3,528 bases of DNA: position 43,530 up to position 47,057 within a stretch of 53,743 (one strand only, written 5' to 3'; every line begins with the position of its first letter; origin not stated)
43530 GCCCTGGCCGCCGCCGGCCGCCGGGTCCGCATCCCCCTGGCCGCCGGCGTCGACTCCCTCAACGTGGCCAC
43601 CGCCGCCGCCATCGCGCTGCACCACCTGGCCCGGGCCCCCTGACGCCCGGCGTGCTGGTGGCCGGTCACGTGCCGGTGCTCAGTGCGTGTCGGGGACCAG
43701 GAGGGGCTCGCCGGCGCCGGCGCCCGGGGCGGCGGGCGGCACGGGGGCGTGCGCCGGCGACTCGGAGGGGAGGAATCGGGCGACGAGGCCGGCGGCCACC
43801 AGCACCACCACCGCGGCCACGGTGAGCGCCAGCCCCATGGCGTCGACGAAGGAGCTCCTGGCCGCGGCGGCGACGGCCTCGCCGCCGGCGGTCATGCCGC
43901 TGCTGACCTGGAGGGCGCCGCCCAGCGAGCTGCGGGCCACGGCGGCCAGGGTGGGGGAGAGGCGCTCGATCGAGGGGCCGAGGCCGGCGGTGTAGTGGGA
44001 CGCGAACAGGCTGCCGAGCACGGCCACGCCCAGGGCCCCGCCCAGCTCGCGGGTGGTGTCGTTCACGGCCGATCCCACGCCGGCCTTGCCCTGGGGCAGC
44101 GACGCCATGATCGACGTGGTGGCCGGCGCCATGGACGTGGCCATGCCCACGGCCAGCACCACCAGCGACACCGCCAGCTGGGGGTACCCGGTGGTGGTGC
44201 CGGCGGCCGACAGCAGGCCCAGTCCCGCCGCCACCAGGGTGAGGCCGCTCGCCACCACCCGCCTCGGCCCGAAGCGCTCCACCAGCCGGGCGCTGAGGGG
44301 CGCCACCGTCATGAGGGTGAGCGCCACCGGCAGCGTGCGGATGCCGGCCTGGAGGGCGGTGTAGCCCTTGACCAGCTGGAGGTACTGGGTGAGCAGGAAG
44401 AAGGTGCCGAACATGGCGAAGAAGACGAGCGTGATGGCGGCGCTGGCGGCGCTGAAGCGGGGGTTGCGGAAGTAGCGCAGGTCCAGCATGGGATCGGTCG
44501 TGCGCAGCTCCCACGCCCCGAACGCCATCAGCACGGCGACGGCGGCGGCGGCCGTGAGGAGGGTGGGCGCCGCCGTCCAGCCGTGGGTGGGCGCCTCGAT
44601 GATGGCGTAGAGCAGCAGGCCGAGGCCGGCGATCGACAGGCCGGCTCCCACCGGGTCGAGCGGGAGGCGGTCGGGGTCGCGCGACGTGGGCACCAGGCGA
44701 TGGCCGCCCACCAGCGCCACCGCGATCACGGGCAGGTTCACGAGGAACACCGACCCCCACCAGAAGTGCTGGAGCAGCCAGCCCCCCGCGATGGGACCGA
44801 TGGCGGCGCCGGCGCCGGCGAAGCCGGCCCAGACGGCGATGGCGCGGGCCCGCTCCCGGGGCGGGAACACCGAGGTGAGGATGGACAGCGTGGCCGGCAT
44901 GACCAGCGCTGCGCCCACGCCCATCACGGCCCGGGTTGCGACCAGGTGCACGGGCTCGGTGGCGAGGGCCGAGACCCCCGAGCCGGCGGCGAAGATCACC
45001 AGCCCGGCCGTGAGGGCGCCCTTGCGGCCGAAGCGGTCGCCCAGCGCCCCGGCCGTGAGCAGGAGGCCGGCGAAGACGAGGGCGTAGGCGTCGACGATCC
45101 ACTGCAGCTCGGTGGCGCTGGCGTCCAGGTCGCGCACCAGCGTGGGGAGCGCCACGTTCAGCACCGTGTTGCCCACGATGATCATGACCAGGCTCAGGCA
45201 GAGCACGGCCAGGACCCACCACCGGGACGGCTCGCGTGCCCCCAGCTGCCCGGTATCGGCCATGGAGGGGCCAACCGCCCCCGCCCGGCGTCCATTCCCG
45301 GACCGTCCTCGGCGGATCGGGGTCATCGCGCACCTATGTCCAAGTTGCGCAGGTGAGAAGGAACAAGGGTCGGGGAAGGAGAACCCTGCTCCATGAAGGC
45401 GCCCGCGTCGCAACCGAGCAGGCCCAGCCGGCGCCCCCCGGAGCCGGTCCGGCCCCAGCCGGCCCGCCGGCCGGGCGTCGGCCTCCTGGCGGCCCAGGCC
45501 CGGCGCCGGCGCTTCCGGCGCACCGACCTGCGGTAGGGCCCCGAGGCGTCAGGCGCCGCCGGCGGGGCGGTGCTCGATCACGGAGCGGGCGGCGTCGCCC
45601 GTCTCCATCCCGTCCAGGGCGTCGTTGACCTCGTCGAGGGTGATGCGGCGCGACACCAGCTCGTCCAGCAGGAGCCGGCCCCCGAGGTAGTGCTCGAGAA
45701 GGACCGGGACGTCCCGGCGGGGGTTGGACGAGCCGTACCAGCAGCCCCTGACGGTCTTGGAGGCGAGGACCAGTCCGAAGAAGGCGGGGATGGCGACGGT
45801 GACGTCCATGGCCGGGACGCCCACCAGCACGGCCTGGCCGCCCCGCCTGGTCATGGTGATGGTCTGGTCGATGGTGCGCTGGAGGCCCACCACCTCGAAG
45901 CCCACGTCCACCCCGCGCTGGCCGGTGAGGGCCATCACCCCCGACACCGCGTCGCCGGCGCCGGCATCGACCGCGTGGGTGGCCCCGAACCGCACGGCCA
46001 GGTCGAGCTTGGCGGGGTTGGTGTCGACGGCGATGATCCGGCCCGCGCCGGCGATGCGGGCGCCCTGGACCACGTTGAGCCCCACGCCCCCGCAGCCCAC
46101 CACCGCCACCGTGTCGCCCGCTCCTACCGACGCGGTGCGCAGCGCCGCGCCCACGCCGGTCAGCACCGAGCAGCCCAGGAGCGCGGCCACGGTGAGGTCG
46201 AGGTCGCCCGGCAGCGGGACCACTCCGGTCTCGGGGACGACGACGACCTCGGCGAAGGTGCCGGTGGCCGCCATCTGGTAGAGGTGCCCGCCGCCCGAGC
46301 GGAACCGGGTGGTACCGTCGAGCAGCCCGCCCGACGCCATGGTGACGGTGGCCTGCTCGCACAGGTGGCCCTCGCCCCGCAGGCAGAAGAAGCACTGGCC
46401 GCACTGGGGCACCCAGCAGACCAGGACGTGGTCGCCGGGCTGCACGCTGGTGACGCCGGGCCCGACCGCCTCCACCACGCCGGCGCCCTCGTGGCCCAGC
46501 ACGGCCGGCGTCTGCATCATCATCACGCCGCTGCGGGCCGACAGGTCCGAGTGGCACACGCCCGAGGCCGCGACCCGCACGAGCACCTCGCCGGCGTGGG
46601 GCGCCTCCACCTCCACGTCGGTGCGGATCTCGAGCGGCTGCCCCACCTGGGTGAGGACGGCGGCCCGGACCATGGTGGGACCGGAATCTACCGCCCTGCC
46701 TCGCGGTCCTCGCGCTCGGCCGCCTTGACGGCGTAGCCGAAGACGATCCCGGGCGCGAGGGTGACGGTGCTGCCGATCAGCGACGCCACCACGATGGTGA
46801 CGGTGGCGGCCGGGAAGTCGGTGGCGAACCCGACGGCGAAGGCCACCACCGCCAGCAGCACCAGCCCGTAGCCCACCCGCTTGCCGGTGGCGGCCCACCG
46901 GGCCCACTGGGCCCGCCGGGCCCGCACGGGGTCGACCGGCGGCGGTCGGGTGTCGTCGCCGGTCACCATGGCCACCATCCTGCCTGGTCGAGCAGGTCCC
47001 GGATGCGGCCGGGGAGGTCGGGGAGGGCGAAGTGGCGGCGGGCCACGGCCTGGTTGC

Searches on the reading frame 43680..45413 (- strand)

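Call 31: search_protein_families(library=pfam, proteins=[window:43680-45413:-], max_evalue=0.001)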
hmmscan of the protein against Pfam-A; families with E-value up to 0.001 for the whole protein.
window:43680-45413:- (577 aa): 4 families
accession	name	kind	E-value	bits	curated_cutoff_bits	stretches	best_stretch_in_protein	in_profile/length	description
PF07690.21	MFS_1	-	1.1e-53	182.9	33.4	1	71-462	1-346/347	Major Facilitator Superfamily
PF12832.13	MFS_1_like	-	1e-08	35.1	25.2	1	70-224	216-372/373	MFS_1 like family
PF00083.30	Sugar_tr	-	1.7e-05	24.4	22.3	1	91-175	36-123/452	Sugar (and other) transporter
PF05977.19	MFS_3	-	0.00016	20.7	27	1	63-227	7-176/524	Transmembrane secretion effector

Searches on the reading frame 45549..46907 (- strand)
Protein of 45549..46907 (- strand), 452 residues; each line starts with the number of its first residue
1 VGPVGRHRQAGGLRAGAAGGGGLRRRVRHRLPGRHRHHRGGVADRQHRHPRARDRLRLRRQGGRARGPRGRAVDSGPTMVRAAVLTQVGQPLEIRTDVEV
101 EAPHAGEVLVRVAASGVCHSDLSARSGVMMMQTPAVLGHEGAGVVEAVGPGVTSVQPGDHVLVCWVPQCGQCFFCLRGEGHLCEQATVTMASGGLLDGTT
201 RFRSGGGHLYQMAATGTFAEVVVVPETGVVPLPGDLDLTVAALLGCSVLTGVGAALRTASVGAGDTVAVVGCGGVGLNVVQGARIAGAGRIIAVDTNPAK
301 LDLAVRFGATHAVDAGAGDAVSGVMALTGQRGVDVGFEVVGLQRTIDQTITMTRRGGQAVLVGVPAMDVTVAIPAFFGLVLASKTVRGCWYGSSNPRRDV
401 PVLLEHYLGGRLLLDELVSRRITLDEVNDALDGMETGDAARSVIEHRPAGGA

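Call 31: search_protein_families(library=pfam, proteins=[window:45549-46907:-], max_evalue=0.001)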
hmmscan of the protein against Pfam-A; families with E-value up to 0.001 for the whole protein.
window:45549-46907:- (452 aa): 4 families
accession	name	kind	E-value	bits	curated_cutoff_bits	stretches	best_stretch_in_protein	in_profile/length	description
PF00107.32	ADH_zinc_N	-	9e-30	103.7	31.8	1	274-402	1-122/129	Zinc-binding dehydrogenase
PF08240.17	ADH_N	-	5.1e-28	97.8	23.5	1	105-233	2-103/104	Alcohol dehydrogenase GroES-like domain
PF13602.12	ADH_zinc_N_2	-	5.6e-05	24.5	27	1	307-438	1-127/134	Zinc-binding dehydrogenase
PF16912.11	Glu_dehyd_C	-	0.00029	20.8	34.9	1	264-435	31-202/211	Glucose dehydrogenase C-terminus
